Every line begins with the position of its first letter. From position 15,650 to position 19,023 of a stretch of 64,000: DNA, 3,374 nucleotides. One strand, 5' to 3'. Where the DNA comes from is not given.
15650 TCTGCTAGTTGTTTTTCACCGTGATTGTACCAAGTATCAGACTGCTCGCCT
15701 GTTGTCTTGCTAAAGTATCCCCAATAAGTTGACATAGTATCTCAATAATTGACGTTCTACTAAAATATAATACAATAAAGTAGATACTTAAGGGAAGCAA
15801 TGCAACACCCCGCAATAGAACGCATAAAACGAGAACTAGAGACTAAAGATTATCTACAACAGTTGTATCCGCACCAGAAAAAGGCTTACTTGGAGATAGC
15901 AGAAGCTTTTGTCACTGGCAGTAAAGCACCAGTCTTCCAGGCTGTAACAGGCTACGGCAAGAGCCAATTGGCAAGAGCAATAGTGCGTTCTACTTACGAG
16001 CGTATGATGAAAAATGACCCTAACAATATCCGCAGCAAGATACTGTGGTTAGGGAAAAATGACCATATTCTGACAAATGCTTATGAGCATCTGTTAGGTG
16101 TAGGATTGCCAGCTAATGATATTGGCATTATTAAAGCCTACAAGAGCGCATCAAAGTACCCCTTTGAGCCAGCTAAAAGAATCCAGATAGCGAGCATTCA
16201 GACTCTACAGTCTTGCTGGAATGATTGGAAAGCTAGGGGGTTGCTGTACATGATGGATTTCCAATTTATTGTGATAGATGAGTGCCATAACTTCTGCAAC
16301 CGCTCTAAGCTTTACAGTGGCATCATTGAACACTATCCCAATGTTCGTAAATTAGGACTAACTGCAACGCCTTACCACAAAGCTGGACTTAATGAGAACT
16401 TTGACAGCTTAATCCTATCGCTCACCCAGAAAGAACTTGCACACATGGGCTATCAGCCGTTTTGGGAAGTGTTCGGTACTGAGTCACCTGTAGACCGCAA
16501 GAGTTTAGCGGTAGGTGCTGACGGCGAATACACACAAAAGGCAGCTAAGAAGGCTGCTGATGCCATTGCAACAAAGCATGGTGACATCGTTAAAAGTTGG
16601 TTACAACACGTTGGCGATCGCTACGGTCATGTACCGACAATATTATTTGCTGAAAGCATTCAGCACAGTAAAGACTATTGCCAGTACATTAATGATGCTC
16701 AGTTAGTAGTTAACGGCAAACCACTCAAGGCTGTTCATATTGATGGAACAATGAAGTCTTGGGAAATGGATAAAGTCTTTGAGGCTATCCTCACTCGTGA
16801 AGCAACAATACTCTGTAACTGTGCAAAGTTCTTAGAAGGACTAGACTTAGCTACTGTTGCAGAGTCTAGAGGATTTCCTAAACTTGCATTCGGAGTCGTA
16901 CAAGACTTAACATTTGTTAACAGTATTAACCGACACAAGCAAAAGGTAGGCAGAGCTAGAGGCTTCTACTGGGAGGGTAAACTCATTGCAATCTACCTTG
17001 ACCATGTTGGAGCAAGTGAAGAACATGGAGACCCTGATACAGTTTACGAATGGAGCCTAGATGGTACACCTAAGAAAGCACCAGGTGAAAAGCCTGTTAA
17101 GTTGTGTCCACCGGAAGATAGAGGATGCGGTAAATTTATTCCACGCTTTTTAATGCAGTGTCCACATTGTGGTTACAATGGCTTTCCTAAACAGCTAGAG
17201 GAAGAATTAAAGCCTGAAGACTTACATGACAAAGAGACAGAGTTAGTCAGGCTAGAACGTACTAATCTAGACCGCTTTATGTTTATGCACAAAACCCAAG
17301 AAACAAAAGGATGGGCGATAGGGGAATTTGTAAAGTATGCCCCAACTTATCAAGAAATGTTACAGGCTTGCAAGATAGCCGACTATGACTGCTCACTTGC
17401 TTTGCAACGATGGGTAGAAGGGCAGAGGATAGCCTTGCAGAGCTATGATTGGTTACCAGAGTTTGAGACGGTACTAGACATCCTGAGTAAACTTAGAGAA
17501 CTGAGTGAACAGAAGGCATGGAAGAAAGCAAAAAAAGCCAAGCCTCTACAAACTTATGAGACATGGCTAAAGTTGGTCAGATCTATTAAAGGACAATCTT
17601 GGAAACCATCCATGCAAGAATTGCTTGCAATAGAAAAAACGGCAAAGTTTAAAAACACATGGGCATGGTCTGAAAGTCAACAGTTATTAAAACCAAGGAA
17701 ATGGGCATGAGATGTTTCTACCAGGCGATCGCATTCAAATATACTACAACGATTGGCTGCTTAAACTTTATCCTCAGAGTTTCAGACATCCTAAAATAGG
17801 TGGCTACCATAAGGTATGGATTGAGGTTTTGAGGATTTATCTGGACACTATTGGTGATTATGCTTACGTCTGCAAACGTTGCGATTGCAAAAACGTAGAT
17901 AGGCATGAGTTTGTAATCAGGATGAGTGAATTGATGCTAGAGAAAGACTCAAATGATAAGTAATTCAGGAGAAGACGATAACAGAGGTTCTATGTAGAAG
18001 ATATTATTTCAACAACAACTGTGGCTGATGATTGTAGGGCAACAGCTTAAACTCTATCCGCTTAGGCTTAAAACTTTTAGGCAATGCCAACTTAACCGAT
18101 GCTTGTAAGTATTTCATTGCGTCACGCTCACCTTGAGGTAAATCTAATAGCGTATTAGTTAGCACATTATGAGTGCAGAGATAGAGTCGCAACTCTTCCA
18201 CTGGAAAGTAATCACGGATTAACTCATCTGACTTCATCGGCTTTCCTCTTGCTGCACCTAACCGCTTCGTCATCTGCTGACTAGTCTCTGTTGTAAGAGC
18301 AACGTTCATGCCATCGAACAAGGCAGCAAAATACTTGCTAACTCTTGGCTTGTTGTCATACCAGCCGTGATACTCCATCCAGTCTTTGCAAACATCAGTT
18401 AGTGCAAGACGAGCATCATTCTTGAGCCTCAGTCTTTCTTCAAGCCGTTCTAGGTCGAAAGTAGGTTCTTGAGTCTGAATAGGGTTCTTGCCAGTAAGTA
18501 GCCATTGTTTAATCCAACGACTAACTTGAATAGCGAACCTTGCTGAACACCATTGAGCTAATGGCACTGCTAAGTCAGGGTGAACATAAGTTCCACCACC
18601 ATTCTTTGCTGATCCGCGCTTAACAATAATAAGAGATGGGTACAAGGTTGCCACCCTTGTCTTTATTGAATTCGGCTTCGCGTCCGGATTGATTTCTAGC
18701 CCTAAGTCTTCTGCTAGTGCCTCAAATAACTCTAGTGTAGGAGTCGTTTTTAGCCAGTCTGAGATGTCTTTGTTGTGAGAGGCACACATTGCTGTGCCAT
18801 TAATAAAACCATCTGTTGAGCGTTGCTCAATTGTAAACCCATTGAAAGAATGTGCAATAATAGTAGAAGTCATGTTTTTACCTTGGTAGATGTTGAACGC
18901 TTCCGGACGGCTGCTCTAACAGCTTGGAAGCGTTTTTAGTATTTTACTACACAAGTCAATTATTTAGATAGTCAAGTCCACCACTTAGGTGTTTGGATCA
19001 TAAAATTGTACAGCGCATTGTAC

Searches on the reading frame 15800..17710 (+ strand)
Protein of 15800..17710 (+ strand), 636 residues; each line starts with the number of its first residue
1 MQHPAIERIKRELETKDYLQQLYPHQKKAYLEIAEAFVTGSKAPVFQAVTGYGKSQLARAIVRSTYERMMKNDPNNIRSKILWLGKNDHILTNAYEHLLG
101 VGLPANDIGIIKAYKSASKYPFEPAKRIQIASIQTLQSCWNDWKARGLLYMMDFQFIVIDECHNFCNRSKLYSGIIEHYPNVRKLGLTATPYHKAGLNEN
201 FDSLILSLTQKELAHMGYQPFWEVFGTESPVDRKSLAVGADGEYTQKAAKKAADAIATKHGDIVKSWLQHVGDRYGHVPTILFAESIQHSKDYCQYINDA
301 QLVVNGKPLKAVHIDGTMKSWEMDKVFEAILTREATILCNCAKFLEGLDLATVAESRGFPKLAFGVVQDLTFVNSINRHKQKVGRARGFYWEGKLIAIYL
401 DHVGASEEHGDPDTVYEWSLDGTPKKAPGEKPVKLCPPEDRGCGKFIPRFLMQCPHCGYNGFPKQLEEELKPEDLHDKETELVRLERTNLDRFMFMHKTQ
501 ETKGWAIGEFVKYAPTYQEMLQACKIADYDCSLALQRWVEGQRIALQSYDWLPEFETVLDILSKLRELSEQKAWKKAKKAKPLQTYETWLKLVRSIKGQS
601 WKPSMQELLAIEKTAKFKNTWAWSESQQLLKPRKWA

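Call 14: search_protein_families(library=phrogs, proteins=[window:15800-17710:+])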
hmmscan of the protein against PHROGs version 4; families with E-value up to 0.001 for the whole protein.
window:15800-17710:+ (636 aa): 3 families
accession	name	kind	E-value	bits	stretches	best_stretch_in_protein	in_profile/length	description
phrog_16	-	DNA, RNA and nucleotide metabolism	1e-44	154.1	1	21-570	272-682/986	DNA helicase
phrog_62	-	DNA, RNA and nucleotide metabolism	0.00057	18.4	0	144-194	800-852/1881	DNA helicase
phrog_2488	-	DNA, RNA and nucleotide metabolism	0.00085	19.2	0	20-72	17-69/579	DNA helicase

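Call 15: search_protein_families(library=pfam, proteins=[window:15800-17710:+])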
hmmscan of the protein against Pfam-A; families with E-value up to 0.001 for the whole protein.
window:15800-17710:+ (636 aa): 3 families
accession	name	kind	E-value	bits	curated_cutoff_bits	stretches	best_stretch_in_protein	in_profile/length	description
PF04851.21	ResIII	-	4.3e-18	66.2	22.5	1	21-192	3-163/164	Type III restriction enzyme, res subunit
PF00270.35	DEAD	-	1.5e-05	25.2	26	1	24-192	2-161/167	DEAD/DEAH box helicase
PF00176.29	SNF2-rel_dom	-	0.00045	19.8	24.9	1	124-218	102-186/290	SNF2-related domain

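Call 21: find_encoding_contigs(protein=window:15800-17710:+, flank=10000, max_places=6)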
Protein window:15800-17710:+ (636 aa): 2 contigs read that carry it; 2 places shown.
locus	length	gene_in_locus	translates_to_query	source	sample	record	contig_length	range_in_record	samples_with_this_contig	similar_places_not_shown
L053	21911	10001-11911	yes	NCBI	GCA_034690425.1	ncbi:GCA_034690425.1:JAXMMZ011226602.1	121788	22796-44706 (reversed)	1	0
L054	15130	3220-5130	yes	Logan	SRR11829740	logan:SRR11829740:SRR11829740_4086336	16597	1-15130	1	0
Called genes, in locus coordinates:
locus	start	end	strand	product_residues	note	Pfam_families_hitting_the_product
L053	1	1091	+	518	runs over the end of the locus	-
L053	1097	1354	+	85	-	-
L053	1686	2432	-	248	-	PF14528:LAGLIDADG_3 (weak)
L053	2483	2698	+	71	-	PF13443:HTH_26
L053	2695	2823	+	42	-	-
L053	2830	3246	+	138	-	-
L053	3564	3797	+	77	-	-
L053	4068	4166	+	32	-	-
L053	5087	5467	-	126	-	-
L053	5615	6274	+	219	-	-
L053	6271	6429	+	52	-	-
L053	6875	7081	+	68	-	-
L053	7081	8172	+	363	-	-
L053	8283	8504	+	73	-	-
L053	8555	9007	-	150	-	-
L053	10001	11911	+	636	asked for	PF04851:ResIII, PF00270:DEAD (faint)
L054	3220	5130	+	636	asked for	PF04851:ResIII, PF00270:DEAD (faint)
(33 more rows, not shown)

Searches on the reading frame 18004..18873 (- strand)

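Call 22: search_protein_families(library=phrogs, proteins=[window:18004-18873:-], max_evalue=0.01)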
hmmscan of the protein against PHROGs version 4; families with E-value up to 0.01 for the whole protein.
window:18004-18873:- (289 aa): 6 families
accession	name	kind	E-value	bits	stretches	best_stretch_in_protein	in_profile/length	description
phrog_129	-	transcription regulation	7.3e-19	69.7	1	5-135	3-119/273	transcriptional regulator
phrog_1136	-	unknown function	1.9e-12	48.4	1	3-135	2-114/244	-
phrog_2812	-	unknown function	1e-09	39.3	1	14-133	11-112/288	-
phrog_13826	-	unknown function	9.8e-07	30.1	1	5-58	3-55/84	-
phrog_6287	-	moron, auxiliary metabolic gene and host takeover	5.6e-05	23.5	1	8-119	19-121/304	BstA abortive infection system, replication inhibitor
phrog_6095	-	lysis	0.00048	20.8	1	85-130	73-116/217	amidase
